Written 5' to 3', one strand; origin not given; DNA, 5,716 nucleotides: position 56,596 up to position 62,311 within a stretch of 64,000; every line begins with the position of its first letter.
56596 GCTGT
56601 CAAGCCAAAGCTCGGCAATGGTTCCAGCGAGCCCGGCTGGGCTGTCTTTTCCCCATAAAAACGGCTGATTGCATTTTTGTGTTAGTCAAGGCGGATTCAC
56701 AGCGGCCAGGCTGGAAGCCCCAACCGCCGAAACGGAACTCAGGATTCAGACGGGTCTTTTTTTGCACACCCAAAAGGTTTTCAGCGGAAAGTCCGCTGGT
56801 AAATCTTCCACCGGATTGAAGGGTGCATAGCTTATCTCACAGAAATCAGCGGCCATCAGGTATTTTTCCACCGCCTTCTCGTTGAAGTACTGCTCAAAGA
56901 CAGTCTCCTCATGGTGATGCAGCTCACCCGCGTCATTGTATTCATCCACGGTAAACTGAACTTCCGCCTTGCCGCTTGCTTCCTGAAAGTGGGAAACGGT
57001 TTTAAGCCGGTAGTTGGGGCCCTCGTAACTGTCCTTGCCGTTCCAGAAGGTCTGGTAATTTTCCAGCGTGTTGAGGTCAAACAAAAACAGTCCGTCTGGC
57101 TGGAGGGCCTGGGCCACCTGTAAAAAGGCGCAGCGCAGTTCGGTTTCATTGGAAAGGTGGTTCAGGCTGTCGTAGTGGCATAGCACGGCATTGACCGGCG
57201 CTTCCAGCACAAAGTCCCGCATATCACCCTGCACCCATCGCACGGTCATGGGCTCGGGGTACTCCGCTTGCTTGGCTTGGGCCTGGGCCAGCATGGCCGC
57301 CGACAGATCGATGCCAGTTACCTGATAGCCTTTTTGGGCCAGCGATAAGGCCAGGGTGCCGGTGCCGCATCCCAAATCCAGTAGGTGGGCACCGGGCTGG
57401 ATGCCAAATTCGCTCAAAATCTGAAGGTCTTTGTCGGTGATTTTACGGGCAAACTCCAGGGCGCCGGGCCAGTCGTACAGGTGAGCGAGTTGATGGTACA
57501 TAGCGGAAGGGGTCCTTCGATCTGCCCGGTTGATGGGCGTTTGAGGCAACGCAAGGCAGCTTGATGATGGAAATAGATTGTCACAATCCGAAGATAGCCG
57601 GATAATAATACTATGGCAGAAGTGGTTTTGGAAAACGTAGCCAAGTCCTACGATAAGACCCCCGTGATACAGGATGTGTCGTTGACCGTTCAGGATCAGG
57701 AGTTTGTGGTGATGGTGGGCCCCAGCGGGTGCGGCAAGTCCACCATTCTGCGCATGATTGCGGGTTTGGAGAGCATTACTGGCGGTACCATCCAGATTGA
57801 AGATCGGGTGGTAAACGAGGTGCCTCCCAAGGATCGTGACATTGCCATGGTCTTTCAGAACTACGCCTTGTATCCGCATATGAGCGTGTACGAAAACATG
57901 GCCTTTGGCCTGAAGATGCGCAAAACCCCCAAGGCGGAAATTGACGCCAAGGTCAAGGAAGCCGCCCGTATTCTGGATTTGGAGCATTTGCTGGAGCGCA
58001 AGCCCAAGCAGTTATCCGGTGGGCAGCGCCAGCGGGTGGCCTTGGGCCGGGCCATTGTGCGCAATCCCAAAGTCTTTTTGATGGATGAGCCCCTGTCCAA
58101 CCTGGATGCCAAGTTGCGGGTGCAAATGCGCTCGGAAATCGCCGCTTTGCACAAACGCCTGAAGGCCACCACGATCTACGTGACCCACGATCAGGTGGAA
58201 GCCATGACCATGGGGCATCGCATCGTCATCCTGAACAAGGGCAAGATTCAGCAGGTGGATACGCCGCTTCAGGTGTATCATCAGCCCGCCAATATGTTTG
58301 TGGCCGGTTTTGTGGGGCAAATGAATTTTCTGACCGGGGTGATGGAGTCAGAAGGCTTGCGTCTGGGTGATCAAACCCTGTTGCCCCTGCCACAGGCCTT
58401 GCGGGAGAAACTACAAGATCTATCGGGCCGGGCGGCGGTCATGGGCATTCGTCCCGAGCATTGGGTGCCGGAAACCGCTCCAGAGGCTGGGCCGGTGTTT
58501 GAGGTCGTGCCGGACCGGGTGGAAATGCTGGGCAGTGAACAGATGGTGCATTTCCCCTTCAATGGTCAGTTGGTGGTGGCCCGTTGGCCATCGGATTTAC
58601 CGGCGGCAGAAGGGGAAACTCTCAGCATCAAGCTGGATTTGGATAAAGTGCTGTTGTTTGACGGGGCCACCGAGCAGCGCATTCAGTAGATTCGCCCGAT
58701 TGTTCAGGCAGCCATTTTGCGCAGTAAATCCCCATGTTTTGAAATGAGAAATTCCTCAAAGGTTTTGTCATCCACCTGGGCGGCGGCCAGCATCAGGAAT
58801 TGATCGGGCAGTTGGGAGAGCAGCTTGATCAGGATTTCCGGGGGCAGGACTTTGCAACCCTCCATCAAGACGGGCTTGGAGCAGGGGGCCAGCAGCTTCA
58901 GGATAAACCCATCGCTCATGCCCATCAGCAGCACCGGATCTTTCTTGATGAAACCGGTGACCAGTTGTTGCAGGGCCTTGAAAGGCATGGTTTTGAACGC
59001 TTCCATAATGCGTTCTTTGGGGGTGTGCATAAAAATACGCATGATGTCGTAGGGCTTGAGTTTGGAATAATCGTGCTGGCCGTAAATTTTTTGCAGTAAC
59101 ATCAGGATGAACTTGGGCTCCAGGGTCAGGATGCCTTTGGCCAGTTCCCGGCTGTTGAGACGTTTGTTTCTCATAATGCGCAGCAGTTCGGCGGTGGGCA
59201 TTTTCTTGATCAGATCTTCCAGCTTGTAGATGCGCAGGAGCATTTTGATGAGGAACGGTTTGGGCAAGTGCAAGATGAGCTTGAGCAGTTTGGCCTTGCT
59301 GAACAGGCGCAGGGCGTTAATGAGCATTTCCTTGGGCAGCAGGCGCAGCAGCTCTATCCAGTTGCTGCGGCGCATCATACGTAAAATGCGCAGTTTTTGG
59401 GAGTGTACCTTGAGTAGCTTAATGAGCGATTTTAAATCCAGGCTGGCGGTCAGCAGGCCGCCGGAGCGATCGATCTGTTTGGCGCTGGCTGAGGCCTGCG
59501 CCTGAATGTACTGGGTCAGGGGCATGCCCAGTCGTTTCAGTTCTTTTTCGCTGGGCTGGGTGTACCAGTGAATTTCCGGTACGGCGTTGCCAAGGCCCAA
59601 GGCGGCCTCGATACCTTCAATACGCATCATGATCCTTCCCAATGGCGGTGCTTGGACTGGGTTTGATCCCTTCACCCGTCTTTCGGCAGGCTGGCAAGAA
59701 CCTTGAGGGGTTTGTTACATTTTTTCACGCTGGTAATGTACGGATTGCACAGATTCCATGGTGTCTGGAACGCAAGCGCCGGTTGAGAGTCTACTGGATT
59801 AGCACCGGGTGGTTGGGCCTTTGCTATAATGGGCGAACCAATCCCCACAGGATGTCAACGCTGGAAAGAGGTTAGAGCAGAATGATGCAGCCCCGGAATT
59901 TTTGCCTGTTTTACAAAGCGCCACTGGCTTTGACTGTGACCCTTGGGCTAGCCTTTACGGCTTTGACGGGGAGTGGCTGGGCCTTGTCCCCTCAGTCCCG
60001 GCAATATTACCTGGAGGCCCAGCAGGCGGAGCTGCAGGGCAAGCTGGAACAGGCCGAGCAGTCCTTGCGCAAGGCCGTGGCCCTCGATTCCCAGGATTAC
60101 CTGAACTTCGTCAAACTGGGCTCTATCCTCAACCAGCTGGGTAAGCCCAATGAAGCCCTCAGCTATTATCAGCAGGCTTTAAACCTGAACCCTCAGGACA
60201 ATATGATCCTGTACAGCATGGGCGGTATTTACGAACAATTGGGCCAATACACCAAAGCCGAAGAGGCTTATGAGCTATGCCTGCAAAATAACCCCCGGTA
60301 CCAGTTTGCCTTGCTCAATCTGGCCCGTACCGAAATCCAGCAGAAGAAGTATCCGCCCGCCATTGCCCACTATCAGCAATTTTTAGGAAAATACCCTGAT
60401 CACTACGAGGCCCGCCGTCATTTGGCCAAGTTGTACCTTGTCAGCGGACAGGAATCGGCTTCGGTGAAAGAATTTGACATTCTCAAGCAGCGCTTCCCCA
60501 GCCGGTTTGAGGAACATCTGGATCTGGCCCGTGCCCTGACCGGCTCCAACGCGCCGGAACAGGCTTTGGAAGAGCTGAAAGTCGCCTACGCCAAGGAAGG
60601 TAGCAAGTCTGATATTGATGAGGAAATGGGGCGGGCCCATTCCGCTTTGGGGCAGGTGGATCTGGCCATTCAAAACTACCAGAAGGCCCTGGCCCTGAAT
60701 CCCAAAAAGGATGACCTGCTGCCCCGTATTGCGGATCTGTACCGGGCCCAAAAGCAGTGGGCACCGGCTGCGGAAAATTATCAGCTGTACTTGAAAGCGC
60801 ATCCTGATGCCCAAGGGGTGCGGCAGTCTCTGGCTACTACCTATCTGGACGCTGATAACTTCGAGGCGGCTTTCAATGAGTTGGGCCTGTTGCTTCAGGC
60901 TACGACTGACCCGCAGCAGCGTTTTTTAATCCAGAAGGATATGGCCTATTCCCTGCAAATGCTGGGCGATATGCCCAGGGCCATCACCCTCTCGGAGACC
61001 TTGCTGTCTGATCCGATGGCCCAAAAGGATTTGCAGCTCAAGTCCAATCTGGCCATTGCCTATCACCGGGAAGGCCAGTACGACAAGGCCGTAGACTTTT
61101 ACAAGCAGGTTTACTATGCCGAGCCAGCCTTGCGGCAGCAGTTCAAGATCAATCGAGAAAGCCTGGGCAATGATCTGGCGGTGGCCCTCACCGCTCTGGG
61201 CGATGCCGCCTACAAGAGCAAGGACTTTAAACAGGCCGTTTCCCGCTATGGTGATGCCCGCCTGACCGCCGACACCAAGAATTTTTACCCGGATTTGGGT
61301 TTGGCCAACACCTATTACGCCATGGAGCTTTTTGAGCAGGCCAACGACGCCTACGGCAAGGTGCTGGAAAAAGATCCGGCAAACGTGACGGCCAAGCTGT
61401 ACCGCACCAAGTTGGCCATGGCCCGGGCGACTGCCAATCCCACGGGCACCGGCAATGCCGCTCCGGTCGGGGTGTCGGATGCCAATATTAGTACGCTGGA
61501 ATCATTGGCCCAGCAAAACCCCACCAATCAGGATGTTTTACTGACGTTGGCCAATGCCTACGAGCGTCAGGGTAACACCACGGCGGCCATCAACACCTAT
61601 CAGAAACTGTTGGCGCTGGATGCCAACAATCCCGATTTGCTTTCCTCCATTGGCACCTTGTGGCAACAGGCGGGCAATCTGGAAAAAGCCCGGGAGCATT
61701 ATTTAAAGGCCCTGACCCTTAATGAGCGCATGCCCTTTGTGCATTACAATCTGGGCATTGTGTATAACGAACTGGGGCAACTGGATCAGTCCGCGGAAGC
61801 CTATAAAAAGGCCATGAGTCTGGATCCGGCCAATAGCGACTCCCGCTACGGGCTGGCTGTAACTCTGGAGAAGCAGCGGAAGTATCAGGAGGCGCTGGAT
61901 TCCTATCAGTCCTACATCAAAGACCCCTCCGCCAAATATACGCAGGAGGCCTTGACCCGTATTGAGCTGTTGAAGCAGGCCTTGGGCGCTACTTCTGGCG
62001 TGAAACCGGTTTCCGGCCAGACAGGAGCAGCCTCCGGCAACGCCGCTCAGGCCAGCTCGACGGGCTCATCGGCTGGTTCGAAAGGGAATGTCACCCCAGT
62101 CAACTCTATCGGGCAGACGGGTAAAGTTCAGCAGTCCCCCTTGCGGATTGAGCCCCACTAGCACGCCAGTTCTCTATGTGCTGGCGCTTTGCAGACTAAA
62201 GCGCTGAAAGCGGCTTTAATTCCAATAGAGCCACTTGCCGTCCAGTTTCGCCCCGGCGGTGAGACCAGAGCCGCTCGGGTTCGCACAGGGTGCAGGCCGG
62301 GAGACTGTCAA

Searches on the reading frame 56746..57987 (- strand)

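Call 70: search_protein_families(library=pfam, proteins=[window:56746-57987:-], max_evalue=0.00001)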
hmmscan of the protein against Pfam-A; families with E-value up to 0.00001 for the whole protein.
window:56746-57987:- (413 aa): 10 families
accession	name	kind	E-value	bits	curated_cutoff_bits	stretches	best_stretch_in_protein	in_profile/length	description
PF13649.12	Methyltransf_25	-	3.9e-20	72.8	27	1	203-299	2-97/97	Methyltransferase domain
PF08241.18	Methyltransf_11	-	7.6e-16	59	21.2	1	203-303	1-95/95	Methyltransferase domain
PF08242.18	Methyltransf_12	-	1.1e-13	52.1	30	1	203-301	1-98/98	Methyltransferase domain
PF13847.12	Methyltransf_31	-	3.5e-11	43.4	27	1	197-304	2-110/145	Methyltransferase domain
PF13489.12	Methyltransf_23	-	7e-10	39.3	27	1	192-305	14-118/164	Methyltransferase domain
PF02353.26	CMAS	-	1.4e-09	38.1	27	1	186-312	50-173/273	Mycolic acid cyclopropane synthetase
PF05175.20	MTS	-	3.4e-07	30.5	23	1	190-311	22-146/170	Methyltransferase small domain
PF05401.17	NodS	-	4.6e-07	30.3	24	1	200-304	45-145/201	Nodulation protein S (NodS)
PF01209.24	Ubie_methyltran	-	3.3e-06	27.1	20.1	1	186-258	36-109/233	ubiE/COQ5 methyltransferase family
PF07021.18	MetW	-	7.6e-06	26.1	21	0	187-239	3-55/193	Methionine biosynthesis protein MetW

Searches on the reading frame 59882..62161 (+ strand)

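Call 70: search_protein_families(library=pfam, proteins=[window:59882-62161:+], max_evalue=0.00001)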
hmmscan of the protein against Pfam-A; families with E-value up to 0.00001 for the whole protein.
window:59882-62161:+ (759 aa): 22 families
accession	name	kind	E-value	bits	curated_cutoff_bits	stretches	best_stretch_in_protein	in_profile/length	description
PF00515.34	TPR_1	-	1.1e-59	196.4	27.8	3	620-651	3-34/34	Tetratricopeptide repeat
PF07719.23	TPR_2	-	3.4e-52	170.7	27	0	619-651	2-34/34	Tetratricopeptide repeat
PF14559.12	TPR_19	-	1.1e-42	144.6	25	1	536-586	11-61/68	Tetratricopeptide repeat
PF13432.12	TPR_16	-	7e-42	141.9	32.7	3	622-683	1-63/65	Tetratricopeptide repeat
PF13181.12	TPR_8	-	3.5e-40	133.2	25.7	0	621-651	4-34/34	Tetratricopeptide repeat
PF13414.12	TPR_11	-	6.5e-38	128.6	26.8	4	627-665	3-41/42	TPR repeat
PF13428.12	TPR_14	-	1.5e-37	124.6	23.5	0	552-587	3-38/44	Tetratricopeptide repeat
PF13174.12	TPR_6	-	2.3e-35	119.2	26.3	0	143-174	2-33/33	Tetratricopeptide repeat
PF13424.12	TPR_12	-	4.9e-35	120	30.1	1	78-135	8-73/77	Tetratricopeptide repeat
PF13176.12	TPR_7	-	2.4e-32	108.6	27.9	0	555-585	4-34/36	Tetratricopeptide repeat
PF13431.12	TPR_17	-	2.4e-29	99.6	24.4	1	640-672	1-33/34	Tetratricopeptide repeat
PF24575.1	TPR_Slam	-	8.8e-22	77.9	35.2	0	93-157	35-97/104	Surface lipoprotein assembly modifier, N-terminal TPR repeats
PF23914.1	TPR_CcmH_CycH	-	2.5e-20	73.4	42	1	52-172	29-152/158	Cytochrome c-type biogenesis protein H TPR domain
PF13371.12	TPR_9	-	3.9e-18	65.7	35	0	85-139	7-61/73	Tetratricopeptide repeat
PF13374.12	TPR_10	-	5e-17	61.8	27.5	0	587-616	5-34/42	Tetratricopeptide repeat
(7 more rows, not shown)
